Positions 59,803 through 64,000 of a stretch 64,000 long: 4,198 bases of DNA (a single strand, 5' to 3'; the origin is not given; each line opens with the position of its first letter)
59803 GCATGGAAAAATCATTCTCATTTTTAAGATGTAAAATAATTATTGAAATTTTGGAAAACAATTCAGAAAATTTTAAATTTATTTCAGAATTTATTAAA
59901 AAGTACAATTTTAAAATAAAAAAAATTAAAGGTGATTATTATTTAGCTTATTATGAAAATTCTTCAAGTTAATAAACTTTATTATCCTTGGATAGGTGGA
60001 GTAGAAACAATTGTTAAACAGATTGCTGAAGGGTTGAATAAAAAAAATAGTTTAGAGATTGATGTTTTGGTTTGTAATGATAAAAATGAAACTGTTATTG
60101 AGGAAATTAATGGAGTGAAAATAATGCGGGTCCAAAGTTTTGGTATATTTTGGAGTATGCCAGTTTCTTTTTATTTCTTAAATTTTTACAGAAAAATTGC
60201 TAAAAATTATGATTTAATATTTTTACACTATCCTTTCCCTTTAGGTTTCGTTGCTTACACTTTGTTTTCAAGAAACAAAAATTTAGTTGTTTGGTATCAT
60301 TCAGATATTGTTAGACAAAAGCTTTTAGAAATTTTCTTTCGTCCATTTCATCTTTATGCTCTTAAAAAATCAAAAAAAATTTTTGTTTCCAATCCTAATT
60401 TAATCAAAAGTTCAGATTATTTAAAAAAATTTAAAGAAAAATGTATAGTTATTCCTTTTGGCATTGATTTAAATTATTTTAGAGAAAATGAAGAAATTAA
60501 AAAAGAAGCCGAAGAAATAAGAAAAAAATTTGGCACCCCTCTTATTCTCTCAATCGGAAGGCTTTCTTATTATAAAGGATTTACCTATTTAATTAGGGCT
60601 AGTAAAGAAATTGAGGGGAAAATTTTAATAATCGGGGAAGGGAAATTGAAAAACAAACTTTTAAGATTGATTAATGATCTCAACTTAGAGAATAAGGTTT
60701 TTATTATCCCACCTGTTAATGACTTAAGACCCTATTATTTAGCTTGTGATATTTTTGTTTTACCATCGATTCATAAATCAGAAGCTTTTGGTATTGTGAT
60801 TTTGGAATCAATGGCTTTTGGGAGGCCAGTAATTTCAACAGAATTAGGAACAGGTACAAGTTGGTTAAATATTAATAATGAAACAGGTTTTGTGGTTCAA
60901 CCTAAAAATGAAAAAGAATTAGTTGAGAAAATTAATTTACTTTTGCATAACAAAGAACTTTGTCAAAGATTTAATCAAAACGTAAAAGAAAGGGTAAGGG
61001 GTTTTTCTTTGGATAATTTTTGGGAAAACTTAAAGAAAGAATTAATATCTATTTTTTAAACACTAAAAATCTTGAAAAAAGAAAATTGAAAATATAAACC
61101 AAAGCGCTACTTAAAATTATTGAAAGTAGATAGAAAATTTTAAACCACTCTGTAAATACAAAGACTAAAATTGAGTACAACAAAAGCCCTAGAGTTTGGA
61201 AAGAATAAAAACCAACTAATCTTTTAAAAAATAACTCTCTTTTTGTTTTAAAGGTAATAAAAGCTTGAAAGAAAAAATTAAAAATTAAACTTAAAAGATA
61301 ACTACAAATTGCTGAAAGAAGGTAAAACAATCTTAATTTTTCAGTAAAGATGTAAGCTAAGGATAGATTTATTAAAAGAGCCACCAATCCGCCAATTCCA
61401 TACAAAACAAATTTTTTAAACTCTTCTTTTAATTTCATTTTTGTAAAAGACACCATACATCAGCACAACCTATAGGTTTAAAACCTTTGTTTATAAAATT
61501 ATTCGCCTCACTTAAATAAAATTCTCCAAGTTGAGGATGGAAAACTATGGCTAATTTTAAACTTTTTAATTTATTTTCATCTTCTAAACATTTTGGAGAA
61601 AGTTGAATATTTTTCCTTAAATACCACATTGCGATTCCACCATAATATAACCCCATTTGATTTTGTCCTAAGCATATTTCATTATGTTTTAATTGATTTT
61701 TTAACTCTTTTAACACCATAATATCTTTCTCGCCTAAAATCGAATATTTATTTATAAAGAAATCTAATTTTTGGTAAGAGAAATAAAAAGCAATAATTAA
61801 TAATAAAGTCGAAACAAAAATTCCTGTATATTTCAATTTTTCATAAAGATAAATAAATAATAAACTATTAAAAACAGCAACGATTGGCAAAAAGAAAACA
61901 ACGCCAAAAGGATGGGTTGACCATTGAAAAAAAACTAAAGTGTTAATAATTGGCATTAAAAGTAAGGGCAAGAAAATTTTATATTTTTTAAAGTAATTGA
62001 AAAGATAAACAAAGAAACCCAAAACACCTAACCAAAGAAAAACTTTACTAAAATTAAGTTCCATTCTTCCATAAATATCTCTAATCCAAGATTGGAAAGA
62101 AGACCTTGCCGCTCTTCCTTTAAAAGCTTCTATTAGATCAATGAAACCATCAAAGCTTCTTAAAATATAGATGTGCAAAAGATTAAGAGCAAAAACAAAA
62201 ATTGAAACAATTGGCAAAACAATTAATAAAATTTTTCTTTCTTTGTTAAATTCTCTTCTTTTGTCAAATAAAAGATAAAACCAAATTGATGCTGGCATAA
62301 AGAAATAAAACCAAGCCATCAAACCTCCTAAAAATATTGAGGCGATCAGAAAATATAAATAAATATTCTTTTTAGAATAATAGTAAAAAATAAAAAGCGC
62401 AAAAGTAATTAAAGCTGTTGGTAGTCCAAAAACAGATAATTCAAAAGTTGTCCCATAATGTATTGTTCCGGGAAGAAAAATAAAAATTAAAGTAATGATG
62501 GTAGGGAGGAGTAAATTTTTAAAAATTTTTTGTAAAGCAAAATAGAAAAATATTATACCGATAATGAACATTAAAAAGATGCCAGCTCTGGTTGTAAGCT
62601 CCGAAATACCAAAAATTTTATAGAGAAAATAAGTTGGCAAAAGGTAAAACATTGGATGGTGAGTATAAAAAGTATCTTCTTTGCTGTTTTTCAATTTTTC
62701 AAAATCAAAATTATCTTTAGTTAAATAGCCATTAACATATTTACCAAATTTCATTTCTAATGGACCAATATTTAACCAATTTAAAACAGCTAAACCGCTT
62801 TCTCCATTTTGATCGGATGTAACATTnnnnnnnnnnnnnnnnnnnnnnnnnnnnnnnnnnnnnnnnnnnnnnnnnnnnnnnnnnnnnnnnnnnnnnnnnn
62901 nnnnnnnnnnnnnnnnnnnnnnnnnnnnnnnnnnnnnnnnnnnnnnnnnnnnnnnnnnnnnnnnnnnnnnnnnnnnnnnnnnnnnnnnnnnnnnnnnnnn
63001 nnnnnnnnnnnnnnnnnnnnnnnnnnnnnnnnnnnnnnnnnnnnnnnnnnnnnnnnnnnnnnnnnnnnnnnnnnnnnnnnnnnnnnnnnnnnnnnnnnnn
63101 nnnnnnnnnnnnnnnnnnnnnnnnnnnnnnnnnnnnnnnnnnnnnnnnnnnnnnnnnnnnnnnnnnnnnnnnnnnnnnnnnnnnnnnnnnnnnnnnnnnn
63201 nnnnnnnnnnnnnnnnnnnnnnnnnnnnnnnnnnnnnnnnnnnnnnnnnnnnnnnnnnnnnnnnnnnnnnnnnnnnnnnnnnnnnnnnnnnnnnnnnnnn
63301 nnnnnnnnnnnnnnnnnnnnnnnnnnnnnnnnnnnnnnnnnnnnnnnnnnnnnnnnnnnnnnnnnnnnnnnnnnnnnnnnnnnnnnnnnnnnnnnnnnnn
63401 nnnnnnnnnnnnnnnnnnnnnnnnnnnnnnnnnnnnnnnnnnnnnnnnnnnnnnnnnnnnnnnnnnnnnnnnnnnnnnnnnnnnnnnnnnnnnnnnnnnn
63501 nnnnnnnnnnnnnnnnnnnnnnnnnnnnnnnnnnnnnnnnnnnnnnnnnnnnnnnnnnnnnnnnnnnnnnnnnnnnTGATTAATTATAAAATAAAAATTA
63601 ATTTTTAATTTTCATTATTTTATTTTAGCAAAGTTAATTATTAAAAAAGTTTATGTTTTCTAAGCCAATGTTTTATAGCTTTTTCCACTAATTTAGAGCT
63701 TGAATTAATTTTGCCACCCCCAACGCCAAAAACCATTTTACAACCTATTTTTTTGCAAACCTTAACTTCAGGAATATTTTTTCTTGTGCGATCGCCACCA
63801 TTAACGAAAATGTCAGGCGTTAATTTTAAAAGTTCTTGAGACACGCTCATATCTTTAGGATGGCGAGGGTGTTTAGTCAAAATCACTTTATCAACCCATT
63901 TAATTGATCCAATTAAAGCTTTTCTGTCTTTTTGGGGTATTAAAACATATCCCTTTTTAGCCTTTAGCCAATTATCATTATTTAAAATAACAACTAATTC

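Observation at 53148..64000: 11-kb surface-glycan biosynthesis island with three methyltransferases, including two FkbM paralogs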

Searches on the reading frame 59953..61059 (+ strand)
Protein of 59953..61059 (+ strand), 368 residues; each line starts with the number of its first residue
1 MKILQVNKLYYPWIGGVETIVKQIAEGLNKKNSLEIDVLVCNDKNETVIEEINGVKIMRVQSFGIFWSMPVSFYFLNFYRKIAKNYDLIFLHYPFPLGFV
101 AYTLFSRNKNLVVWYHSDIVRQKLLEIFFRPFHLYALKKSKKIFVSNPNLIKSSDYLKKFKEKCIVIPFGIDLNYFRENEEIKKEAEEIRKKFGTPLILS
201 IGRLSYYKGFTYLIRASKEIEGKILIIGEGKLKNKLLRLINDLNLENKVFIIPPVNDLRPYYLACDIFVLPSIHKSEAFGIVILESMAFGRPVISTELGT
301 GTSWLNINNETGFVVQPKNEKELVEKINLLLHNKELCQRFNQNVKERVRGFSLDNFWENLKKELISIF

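Call 4: search_protein_families(library=pfam, proteins=[window:59953-61059:+], max_evalue=0.01)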
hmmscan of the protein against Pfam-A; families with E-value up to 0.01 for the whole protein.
window:59953-61059:+ (368 aa): 5 families
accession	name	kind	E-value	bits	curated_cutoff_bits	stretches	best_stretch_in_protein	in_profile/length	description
PF00534.26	Glycos_transf_1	-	4e-40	137.6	26.4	1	184-347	4-172/172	Glycosyl transferases group 1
PF13692.12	Glyco_trans_1_4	-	3.9e-31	108.6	27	1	196-333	2-142/142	Glycosyl transferases group 1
PF13439.12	Glyco_transf_4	-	2.2e-15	57.5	28.5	1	14-174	1-169/170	Glycosyltransferase Family 4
PF13477.12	Glyco_trans_4_2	-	1.2e-05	26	23.4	1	21-146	13-138/139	Glycosyl transferase 4-like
PF13579.12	Glyco_trans_4_4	-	0.0002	22.2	29.7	1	15-142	1-130/158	Glycosyl transferase 4-like domain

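Call 16: search_protein_families(library=ncbifam, proteins=[window:59953-61059:+], max_evalue=0.001)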
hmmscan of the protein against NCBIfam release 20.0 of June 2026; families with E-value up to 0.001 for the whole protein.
window:59953-61059:+ (368 aa): 37 families (the best 25 are shown)
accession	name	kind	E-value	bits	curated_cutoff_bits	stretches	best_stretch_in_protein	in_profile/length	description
NF050063.1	ProtGlycPglJ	equivalog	5.5e-27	94.9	500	1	14-352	13-351/363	N-acetylgalactosamine-N,N'-diacetylbacillosaminyl-diphospho-undecaprenol 4-alpha-N-acetylgalactosaminyltransferase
NF047684.1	TeichurnBiosyTuaC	equivalog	2.1e-24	86.2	550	1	85-349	108-370/391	teichuronic acid biosynthesis protein TuaC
TIGR03999.1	thiol_BshA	equivalog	4.7e-24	85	273.7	1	84-353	83-359/375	N-acetyl-alpha-D-glucosaminyl L-malate synthase BshA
NF041876.1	EPS_EpsE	equivalog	7e-24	84.8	400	1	158-349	182-377/389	exopolysaccharide biosynthesis GT4 family glycosyltransferase EpsE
NF047880.1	glyco_SdgA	exception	4.6e-22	78.2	800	1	78-354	209-477/488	serine-aspartate repeat adhesin O-glycosyltransferase SdgA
TIGR02149.1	glgA_Coryne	subfamily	1.2e-19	70.7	302.4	1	161-352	168-375/391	glycogen synthase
TIGR03088.1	stp2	hypoth_equivalog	9.6e-18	64.4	409.05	1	161-354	159-360/374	TIGR03088 family PEP-CTERM/XrtA system glycosyltransferase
TIGR03449.1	mycothiol_MshA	equivalog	4.2e-17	62.1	462.5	1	162-361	188-397/406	D-inositol-3-phosphate glycosyltransferase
NF053787.1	GlcN_PG_synth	equivalog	2e-15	56.5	480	1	1-348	1-339/361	N-acetylglucosaminyl phosphatidylglycerol synthase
NF041010.1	glycosy_Agl16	equivalog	3.1e-15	55.9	575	1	1-352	1-336/352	glycosylation protein Agl16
TIGR04157.1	glyco_rSAM_CFB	subfamily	7.9e-15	54.7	400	1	161-360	192-402/406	TIGR04157 family glycosyltransferase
NF050056.1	ProtGlycPglH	equivalog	9.7e-15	54.5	600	1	195-359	179-345/354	GalNAc-alpha-(1->4)-GalNAc-alpha-(1->3)-diNAcBac-PP-undecaprenol alpha-1,4-N-acetyl-D-galactosaminyltransferase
NF047881.1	glyco_SdgB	exception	1.8e-14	53.3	800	1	200-361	326-490/496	serine-aspartate repeat adhesin O-glycosyltransferase SdgB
NF038298.1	EPS_HpsO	equivalog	2.5e-14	52.9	575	1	134-347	141-366/388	hormogonium polysaccharide biosynthesis glycosyltransferase HpsO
NF038295.1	EPS_HpsP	equivalog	5.1e-14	52.1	550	1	67-366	74-382/388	hormogonium polysaccharide biosynthesis glycosyltransferase HpsP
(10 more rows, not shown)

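Call 23: find_encoding_contigs(protein=window:59953-61059:+, flank=10000, max_places=4)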
Protein window:59953-61059:+ (368 aa): 1 contig read that carries it; 1 place shown.
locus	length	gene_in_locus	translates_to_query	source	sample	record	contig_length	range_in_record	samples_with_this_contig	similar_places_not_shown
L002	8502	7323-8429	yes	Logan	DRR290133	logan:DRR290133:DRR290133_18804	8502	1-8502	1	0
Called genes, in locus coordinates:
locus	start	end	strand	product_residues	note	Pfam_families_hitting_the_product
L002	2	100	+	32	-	?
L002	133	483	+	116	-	PF01219:DAGK_prokar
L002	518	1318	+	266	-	PF01596:Methyltransf_3 (weak), PF04989:RMNT_CmcI, PF13578:Methyltransf_24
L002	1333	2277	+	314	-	PF05050:Methyltransf_21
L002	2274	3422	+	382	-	PF00534:Glycos_transf_1, PF13692:Glyco_trans_1_4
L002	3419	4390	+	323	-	PF00534:Glycos_transf_1 (weak), PF13524:Glyco_trans_1_2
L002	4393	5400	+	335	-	PF00535:Glycos_transf_2, PF10111:Glyco_tranf_2_2, PF13641:Glyco_tranf_2_3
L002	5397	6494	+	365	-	PF13477:Glyco_trans_4_2 (faint), PF13439:Glyco_transf_4, PF00534:Glycos_transf_1, PF13692:Glyco_trans_1_4, PF13524:Glyco_trans_1_2 (weak)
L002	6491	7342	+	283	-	PF02475:TRM5-TYW2_MTfase (weak), PF05050:Methyltransf_21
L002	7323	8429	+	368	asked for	PF13439:Glyco_transf_4, PF13477:Glyco_trans_4_2 (faint), PF00534:Glycos_transf_1, PF13692:Glyco_trans_1_4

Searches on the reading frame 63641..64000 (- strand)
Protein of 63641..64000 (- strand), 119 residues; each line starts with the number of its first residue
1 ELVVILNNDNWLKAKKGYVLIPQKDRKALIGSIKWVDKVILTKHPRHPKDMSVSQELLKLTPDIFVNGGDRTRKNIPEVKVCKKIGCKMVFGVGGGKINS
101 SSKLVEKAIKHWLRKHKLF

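Call 18: search_protein_families(library=pfam, proteins=[window:63641-64000:-], max_evalue=0.01)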
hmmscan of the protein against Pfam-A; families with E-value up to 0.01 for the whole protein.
window:63641-64000:- (119 aa): 0 families

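Call 20: search_solved_structures(query=window:63644-64000:-, max_evalue=1, show_alignments=2)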
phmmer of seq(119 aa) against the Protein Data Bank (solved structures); distinct sequences matched with E-value up to 1: 14.
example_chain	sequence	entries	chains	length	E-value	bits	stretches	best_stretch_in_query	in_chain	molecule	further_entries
7mcd_A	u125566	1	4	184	7.1e-05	26.3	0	59-93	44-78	AI-designed TIM-barrel F15C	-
6wvs_A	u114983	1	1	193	0.00099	22.6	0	50-93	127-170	DeNovoTIM15 hyperstable de novo TIM barrel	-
7smj_A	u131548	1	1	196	0.019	18.5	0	57-91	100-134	AI-designed TIM-barrel F2N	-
3glv_A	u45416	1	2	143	0.022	18.3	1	1-108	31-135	Lipopolysaccharide core biosynthesis protein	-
6yqx_A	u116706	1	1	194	0.023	18.2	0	49-90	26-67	de novo designed TIM barrel DeNovoTIM13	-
7mcc_A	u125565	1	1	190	0.026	18.1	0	57-107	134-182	AI-designed TIM-barrel F2C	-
7p12_A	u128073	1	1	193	0.074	16.6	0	48-90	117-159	DeNovoTIM13-SB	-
3elb_A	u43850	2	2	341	0.24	14.9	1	2-72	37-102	Ethanolamine-phosphate cytidylyltransferase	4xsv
2b7l_A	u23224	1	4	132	0.31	14.6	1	2-98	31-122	glycerol-3-phosphate cytidylyltransferase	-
6oog_A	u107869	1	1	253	0.33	14.5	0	61-116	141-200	Triosephosphate isomerase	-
5ya0_A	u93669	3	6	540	0.35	14.4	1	74-116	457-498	Autoinducer-2 kinase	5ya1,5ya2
1coz_A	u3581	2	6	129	0.65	13.5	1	2-74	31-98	PROTEIN (GLYCEROL-3-PHOSPHATE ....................) | glycerol-3-phosphate cytidylyltransferase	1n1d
1jcu_A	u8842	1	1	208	0.81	13.2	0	52-91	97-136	conserved protein MTH1692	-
5x9q_A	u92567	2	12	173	0.87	13.1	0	21-86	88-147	Putative cytidylyltransferase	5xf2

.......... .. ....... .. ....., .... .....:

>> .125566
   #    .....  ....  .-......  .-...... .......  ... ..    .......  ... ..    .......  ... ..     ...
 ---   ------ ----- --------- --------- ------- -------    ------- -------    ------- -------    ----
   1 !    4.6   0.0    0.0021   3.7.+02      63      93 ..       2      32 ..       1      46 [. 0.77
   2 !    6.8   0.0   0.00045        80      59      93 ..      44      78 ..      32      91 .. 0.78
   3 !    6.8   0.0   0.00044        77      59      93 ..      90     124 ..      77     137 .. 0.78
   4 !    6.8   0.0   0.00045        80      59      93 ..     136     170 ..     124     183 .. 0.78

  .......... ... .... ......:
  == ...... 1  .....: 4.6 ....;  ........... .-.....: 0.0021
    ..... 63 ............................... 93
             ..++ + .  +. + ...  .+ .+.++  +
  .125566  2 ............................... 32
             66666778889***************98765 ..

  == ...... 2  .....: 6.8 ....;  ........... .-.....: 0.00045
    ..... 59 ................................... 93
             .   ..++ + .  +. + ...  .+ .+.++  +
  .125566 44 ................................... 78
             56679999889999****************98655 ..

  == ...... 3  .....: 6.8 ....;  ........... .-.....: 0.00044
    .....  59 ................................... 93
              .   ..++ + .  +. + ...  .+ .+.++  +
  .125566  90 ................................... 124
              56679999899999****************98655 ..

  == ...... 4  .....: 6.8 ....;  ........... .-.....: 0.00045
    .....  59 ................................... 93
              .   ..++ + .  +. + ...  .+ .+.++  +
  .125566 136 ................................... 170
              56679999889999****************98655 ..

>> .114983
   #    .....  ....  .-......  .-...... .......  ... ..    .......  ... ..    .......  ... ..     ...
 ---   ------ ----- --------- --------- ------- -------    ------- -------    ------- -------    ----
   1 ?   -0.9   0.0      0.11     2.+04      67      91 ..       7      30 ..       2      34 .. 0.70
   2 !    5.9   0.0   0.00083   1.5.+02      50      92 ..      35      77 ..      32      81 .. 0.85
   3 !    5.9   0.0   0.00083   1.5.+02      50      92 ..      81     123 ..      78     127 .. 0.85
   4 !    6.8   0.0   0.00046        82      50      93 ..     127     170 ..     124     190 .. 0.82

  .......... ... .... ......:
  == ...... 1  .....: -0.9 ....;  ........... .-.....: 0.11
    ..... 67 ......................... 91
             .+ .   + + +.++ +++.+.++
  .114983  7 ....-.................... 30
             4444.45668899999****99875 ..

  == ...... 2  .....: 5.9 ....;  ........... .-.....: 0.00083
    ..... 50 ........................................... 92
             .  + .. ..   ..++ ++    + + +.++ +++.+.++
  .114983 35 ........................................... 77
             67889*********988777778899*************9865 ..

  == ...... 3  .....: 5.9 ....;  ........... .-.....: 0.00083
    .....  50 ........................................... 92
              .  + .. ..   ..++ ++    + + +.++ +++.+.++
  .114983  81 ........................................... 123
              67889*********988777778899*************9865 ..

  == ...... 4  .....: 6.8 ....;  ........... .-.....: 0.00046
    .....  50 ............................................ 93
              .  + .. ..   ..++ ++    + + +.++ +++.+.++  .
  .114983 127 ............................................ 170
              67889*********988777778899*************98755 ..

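Call 67: search_protein_families(library=ncbifam, proteins=[window:63641-64000:-], max_evalue=1)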
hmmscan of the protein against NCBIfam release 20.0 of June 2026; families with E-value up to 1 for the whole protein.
window:63641-64000:- (119 aa): 4 families
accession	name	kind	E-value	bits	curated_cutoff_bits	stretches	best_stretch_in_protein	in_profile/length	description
TIGR02199.1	rfaE_dom_II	equivalog_domain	2.4e-10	40.4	181.5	1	2-108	41-142/144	D-glycero-beta-D-manno-heptose 1-phosphate adenylyltransferase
NF008454.0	PRK11316.1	equivalog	0.00037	19.2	521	1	2-107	370-470/475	bifunctional D-glycero-beta-D-manno-heptose-7-phosphate kinase/D-glycero-beta-D-manno-heptose 1-phosphate adenylyltransferase HldE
TIGR01518.1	g3p_cytidyltrns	equivalog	0.0042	17.2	165.4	1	2-71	28-92/125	glycerol-3-phosphate cytidylyltransferase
NF006941.0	PRK09423.1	subfamily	0.012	14.5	336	1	68-110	65-108/367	glycerol dehydrogenase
